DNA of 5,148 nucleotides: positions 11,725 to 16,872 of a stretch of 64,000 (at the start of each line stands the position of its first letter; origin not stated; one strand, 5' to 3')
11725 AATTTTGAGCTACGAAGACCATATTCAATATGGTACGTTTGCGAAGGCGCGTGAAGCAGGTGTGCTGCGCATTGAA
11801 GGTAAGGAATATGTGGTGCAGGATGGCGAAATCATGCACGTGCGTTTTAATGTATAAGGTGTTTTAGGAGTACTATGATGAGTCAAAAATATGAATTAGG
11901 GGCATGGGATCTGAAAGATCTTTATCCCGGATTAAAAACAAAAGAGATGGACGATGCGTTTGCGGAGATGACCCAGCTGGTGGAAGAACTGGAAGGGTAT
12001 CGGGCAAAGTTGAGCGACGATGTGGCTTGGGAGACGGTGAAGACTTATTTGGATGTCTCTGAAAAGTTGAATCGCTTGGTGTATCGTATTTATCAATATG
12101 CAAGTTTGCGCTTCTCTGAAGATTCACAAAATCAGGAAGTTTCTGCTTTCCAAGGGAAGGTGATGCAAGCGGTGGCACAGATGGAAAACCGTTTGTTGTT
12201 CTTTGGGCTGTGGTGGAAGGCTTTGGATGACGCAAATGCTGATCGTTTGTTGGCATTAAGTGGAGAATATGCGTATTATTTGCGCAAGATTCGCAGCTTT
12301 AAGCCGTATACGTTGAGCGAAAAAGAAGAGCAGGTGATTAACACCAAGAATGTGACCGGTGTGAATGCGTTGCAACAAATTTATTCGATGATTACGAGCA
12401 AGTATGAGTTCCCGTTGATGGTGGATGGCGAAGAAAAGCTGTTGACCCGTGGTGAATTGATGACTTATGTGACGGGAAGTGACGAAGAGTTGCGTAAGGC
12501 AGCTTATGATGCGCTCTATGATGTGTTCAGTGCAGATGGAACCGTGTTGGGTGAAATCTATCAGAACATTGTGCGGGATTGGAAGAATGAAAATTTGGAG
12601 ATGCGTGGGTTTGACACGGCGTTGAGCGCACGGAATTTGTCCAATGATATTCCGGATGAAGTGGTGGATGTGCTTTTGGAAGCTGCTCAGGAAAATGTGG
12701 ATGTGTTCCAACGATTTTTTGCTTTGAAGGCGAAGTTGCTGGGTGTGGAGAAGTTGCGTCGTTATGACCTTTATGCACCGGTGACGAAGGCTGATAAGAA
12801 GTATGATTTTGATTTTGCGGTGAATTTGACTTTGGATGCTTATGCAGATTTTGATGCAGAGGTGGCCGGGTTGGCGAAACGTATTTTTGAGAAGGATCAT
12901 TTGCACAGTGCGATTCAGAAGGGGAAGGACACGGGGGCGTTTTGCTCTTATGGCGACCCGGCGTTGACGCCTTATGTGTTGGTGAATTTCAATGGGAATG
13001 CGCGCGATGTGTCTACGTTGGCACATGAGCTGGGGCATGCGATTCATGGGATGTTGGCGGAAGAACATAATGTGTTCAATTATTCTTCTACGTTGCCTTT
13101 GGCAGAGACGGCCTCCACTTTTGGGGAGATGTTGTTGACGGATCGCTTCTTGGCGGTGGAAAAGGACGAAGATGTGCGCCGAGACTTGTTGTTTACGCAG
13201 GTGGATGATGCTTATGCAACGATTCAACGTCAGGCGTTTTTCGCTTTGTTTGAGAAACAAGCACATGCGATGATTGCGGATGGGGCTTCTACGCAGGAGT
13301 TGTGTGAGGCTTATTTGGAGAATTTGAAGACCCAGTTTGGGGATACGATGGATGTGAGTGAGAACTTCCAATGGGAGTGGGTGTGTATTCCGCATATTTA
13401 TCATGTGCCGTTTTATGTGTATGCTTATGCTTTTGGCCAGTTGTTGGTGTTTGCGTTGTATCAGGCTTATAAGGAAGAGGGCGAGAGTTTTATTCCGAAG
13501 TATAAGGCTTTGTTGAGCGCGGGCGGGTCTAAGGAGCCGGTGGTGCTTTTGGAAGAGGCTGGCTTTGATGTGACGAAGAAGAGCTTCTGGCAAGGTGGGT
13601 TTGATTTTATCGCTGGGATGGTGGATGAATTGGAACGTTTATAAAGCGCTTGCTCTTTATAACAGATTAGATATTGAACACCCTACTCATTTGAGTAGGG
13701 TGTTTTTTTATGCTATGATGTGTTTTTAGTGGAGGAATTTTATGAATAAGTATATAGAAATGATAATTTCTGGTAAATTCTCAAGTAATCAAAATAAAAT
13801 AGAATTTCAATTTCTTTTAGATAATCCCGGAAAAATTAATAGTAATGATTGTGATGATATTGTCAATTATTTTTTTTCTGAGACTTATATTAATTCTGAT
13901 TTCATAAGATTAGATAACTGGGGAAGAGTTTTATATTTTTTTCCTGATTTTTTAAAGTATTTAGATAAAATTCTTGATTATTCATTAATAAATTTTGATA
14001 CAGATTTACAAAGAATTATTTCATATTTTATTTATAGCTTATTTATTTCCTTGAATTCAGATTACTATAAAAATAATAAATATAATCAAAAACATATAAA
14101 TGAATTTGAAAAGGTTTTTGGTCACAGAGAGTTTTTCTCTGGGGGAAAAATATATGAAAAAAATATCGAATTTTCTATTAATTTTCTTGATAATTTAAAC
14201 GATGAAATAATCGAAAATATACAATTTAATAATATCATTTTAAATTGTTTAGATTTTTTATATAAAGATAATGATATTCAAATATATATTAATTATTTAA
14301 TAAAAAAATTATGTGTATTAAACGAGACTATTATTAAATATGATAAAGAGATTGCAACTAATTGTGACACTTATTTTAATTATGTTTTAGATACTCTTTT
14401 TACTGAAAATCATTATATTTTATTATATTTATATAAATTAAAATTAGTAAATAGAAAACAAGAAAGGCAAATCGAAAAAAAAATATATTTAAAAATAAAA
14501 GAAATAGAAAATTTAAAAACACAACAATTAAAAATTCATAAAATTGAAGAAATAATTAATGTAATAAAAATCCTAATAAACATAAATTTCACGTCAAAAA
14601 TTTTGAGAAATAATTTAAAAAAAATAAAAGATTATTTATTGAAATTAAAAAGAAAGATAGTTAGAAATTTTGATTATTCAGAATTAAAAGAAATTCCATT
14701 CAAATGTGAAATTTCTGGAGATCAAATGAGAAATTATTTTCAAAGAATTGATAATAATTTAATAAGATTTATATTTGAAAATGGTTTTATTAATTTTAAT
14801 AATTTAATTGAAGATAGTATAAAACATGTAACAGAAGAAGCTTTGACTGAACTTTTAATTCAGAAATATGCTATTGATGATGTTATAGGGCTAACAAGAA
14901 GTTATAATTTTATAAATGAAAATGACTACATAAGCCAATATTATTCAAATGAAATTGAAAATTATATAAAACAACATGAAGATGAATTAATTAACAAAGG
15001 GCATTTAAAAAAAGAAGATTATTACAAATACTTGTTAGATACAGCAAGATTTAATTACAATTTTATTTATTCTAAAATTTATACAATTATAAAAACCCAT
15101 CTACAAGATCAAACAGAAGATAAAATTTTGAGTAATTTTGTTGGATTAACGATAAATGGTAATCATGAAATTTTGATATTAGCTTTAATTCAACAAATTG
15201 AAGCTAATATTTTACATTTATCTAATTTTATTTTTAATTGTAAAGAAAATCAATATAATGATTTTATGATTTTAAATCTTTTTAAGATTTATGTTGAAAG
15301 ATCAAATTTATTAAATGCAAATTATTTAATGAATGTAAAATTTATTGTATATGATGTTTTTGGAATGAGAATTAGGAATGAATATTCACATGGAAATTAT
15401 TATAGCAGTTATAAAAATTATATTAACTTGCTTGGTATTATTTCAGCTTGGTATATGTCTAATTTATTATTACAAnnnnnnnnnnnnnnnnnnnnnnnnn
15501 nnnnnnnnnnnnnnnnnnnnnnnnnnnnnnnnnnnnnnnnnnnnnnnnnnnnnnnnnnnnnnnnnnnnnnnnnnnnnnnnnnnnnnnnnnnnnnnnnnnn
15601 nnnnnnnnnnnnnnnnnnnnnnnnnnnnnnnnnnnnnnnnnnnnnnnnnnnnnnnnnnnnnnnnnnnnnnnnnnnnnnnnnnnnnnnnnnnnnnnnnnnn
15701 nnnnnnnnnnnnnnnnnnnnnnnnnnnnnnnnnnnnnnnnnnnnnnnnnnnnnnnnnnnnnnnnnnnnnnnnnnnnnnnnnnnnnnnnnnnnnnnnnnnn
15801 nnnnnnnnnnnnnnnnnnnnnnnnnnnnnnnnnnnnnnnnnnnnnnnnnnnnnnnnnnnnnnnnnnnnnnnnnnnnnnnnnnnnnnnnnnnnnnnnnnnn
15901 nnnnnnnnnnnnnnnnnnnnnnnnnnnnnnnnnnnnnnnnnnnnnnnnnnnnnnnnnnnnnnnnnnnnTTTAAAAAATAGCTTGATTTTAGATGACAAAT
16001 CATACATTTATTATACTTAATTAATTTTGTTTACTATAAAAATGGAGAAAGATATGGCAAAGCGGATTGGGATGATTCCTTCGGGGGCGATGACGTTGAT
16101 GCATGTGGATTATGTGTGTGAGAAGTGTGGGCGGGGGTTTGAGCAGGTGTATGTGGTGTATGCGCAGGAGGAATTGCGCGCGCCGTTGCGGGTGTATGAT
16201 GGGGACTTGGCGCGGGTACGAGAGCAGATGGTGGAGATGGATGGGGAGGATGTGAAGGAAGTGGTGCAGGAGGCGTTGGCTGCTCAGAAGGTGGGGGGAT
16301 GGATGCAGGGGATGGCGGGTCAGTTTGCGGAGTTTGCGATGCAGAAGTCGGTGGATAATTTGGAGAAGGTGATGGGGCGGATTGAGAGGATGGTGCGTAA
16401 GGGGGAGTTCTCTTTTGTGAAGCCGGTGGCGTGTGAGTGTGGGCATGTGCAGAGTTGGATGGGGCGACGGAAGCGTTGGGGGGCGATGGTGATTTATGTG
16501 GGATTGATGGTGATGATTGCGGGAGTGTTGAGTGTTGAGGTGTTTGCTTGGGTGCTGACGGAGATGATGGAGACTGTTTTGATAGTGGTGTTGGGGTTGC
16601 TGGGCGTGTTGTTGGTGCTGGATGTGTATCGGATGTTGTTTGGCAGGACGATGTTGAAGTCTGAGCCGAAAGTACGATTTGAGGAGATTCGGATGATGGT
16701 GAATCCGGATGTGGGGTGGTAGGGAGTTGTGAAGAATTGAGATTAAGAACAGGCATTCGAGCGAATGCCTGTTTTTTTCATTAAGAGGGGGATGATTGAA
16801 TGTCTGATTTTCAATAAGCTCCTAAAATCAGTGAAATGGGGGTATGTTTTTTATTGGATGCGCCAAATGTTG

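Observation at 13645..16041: AT-rich two-gene island whose products both carry HEPN-type Rx4H motifs: candidate undescribed RNase toxin or abortive-infection module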

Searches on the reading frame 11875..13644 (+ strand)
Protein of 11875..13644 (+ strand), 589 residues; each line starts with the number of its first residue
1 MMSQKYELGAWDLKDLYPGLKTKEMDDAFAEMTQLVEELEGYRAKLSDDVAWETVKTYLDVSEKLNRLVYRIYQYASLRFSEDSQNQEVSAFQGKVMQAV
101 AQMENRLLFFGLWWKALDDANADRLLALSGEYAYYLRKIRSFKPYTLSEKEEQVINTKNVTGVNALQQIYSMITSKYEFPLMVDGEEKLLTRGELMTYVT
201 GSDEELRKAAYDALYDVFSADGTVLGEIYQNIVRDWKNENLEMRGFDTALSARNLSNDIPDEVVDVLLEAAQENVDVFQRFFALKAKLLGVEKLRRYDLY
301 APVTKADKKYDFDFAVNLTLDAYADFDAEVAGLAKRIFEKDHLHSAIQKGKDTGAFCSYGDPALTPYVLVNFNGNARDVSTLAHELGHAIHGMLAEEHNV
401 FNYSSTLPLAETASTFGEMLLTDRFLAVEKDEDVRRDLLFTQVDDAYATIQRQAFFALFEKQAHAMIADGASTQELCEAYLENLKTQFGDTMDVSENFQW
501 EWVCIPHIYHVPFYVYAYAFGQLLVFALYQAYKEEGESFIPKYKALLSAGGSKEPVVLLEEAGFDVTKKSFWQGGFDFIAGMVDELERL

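Call 4: search_protein_families(library=pfam, proteins=[window:11875-13644:+], max_evalue=1)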
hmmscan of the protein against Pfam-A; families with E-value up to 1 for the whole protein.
window:11875-13644:+ (589 aa): 6 families
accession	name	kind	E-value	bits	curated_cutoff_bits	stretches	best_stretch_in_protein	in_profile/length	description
PF01432.26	Peptidase_M3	-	1.6e-47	163.4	27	1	202-574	6-453/457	Peptidase family M3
PF08439.15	Peptidase_M3_N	-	1.4e-10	41.6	25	1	115-179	3-70/70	Oligopeptidase F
PF06265.16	YutD-like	-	0.00076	19.9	25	1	228-271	32-75/85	Putative antitoxin YutD-like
PF06931.17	Adeno_E4_ORF3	-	0.01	16.6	27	1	208-241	4-37/113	Mastadenovirus E4 ORF3 protein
PF06114.19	Peptidase_M78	-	0.026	14.7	22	1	365-423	28-88/123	IrrE N-terminal-like domain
PF08623.16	TIP120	-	0.1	12.9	25.9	0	205-234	41-72/166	TATA-binding protein interacting (TIP20)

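Call 15: find_related_loci(query=window:11875-13641:+, collection=genome_contigs, flank=10000)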
Query window:11875-13641:+ (589 aa) in genome_contigs; peptide patterns used: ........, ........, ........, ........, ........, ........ (x = any residue, [..] = any of these).
76 stretches matched a pattern; 7 encode a relative of the query (tblastn E <= 1e-3); 7 distinct loci.
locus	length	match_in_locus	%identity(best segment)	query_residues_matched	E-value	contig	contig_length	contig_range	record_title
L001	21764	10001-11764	99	2-589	0e+0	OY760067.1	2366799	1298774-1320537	MAG: Anaerolineales bacterium isolate e1712b75-d4f6-4c5e-bc49-bbfdc0d5b476 genome assembly, chromosome: 2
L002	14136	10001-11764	55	2-589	0e+0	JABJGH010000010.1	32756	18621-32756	MAG: Chloroflexi bacterium isolate SI074_bin144 k141_2287001, whole genome shotgun sequence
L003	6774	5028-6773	56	6-587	0e+0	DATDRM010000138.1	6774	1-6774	MAG TPA_asm: Anaerolineales bacterium isolate SMAG_U7977 k141_312243, whole genome shotgun sequence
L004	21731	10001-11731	57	11-589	0e+0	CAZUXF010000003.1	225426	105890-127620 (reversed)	MAG TPA_asm: uncultured Anaerolinea sp. isolate SRP302447_co2_48 genome assembly, contig: NODE_182_length_225426_cov_10.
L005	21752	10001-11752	55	6-589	0e+0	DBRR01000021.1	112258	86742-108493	MAG TPA_asm: Anaerolineaceae bacterium UBA1363 UBA1363_contig_592, whole genome shotgun sequence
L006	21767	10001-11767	51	2-589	0e+0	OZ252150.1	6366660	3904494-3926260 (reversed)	MAG: Anaerolineales bacterium isolate ed016152-bc35-4daa-af1a-9bf7613e1c63 genome assembly, chromosome: 1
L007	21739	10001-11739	47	11-589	3e-177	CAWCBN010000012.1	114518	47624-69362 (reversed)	MAG: uncultured Chloroflexia bacterium isolate MFD03899.bin.2.26 genome assembly, contig: contig_444, whole genome shotg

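Call 82: search_protein_families(library=pfam, proteins=[L001:12036-12938:+, L001:12944-13384:+, L001:13855-14694:-, L001:14886-15650:-, L001:16577-17254:+, L001:17411-18229:+], max_evalue=0.01)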
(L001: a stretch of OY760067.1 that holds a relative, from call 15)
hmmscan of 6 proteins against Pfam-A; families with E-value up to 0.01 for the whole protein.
L001:12036-12938:+ (301 aa): 3 families
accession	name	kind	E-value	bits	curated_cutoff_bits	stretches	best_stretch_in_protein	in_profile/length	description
PF13289.12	SIR2_2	-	1.6e-23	83.8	24.5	1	129-269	2-133/141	SIR2-like domain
PF14253.11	AbiH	-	7.4e-06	26.7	30.9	1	38-194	55-184/260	Bacteriophage abortive infection AbiH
PF19165.5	DUF5847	-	0.00013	21.5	27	1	40-161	170-292/409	Family of unknown function (DUF5847)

L001:12944-13384:+ (147 aa): 0 families

L001:13855-14694:- (280 aa): 0 families

L001:14886-15650:- (255 aa): 0 families

L001:16577-17254:+ (226 aa): 9 families
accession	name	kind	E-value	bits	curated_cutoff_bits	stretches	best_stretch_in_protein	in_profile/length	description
PF01381.28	HTH_3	-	5.6e-19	68.4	23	1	30-84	1-55/55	Helix-turn-helix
PF12844.13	HTH_19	-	4.7e-14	52.5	30.2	1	27-89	1-63/64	Helix-turn-helix domain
PF13560.12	HTH_31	-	1e-09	39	27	1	25-83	1-60/64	Helix-turn-helix domain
PF13443.12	HTH_26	-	2.4e-07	31.3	22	1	29-86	1-59/63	Cro/C1-type HTH DNA-binding domain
PF08279.18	HTH_11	-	0.00033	20.9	25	1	30-57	6-34/55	HTH domain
PF13384.12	HTH_23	-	0.0011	19.2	24.6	1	33-58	13-37/50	Homeodomain-like domain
PF17762.8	HTH_ParB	-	0.0047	17.5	22.6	1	23-56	5-38/102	ParB HTH domain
PF04545.22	Sigma70_r4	-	0.0095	15.9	24.1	0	32-57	14-39/50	Sigma-70, region 4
PF13744.12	HTH_37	-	0.0096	16.1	27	0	26-62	19-55/80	Helix-turn-helix domain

L001:17411-18229:+ (273 aa): 1 family
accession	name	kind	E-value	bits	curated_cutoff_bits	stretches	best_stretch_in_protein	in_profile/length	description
PF02673.24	BacA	-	2.6e-84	283.4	33.4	1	10-265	2-257/257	Bacitracin resistance protein BacA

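Call 83: search_protein_families(library=padloc, proteins=[L001:12036-12938:+, L001:12944-13384:+, L001:13855-14694:-, L001:14886-15650:-], max_evalue=0.01)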
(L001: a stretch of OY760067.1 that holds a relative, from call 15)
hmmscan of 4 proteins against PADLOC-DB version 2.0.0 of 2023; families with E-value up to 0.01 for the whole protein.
L001:12036-12938:+ (301 aa): 25 families
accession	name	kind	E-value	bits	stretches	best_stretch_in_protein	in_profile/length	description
PDLC00407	ThsA1|ThsA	-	5.3e-25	86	2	103-263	78-230/478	STALD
PDLC04968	PDC-S25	-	1.3e-23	81.8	1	10-292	12-303/517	-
PDLC00409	ThsA1|ThsA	-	3.1e-22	77.1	2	103-258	79-226/242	STALD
PDLC03856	LmuA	-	5.8e-19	66.6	1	11-280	7-252/433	-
PDLC04166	Dsr1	-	3.1e-16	56.3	1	11-227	15-210/1227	-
PDLC04167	Dsr1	-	3.4e-12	42.9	1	16-286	18-276/1248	-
PDLC02184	Dsr2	-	4.1e-11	39.7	1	93-232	77-216/1222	-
PDLC04082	SIR2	-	2.9e-09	34.3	1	8-153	6-154/345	-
PDLC04967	PDC-S25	-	4.1e-09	34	1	101-262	122-276/528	-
PDLC02183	Dsr1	-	5.7e-08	29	1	130-238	123-231/1275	-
PDLC04087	SIR2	-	1e-07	29.2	1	14-153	13-158/343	-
PDLC02419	Aga_SIR2-PNTD1-PNTD2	-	4.6e-07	26.9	1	124-237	117-225/558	Class I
PDLC02408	Aga_SIR2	-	5.2e-07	27.1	1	16-69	3-50/343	Class II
PDLC02402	Aga_SIR2-PNTD1-PNTD2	-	1e-06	25.2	1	12-188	5-187/876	Class I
PDLC05061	PDC-S65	-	7.5e-06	23.5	1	130-236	142-242/592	-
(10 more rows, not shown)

L001:12944-13384:+ (147 aa): 0 families

L001:13855-14694:- (280 aa): 0 families

L001:14886-15650:- (255 aa): 0 families

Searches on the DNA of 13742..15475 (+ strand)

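Call 101: search_dna_similar(query=L044:1-12507:+, collection=phages, mode=near, max_rows=8)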
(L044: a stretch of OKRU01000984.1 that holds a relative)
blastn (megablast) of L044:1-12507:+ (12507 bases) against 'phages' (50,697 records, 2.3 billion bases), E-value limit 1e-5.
No match.

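Call 102: search_dna_similar(query=L039:1-12768:+, collection=phages, mode=near, max_rows=8)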
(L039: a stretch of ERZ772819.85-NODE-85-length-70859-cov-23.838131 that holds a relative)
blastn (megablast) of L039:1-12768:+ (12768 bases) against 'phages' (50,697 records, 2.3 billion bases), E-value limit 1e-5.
No match.

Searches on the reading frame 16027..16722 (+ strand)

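Call 4: search_protein_families(library=pfam, proteins=[window:16027-16722:+], max_evalue=1)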
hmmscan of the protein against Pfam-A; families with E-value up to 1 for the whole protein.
window:16027-16722:+ (231 aa): 7 families
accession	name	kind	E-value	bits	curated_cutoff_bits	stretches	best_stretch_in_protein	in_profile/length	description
PF11239.13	DUF3040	-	0.031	15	24.7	1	116-197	11-78/84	Protein of unknown function (DUF3040)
PF20382.3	DUF6677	-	0.043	14.8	24.3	1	156-207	61-114/116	Family of unknown function (DUF6677)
PF02607.22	B12-binding_2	-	0.056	14.1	23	1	62-89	3-33/74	B12 binding domain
PF08271.17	Zn_Ribbon_TF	-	0.1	12.6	29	1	25-49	16-40/43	TFIIB zinc-binding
PF07954.16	DUF1689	-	0.11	13.2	25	1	71-164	17-81/148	Protein of unknown function (DUF1689)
PF05140.19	ResB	-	0.15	11.3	24.6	1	102-175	105-176/486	ResB-like family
PF07332.16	Phage_holin_3_6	-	0.74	10.3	28.4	1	152-221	36-104/116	Putative Actinobacterial Holin-X, holin superfamily III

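Call 6: search_protein_families(library=ncbifam, proteins=[window:16027-16722:+], max_evalue=1)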
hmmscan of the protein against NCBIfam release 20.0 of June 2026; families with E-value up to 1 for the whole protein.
window:16027-16722:+ (231 aa): 4 families
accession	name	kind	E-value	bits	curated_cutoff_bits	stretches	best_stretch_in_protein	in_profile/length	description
NF058603.1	SCO2097_fam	equivalog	0.027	14.8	110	1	114-198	9-76/129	SCO2097 family morphological protein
TIGR04104.1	cxxc_20_cxxc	subfamily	0.092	13.1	45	1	128-192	20-79/93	TIGR04104 family putative zinc finger protein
TIGR02605.1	CxxC_CxxC_SSSS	subfamily_domain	0.17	12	31.3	1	28-41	5-18/52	FmdB family zinc ribbon protein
NF002796.0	PRK02935.1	equivalog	0.49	10.3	108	1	147-202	11-59/118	hypothetical protein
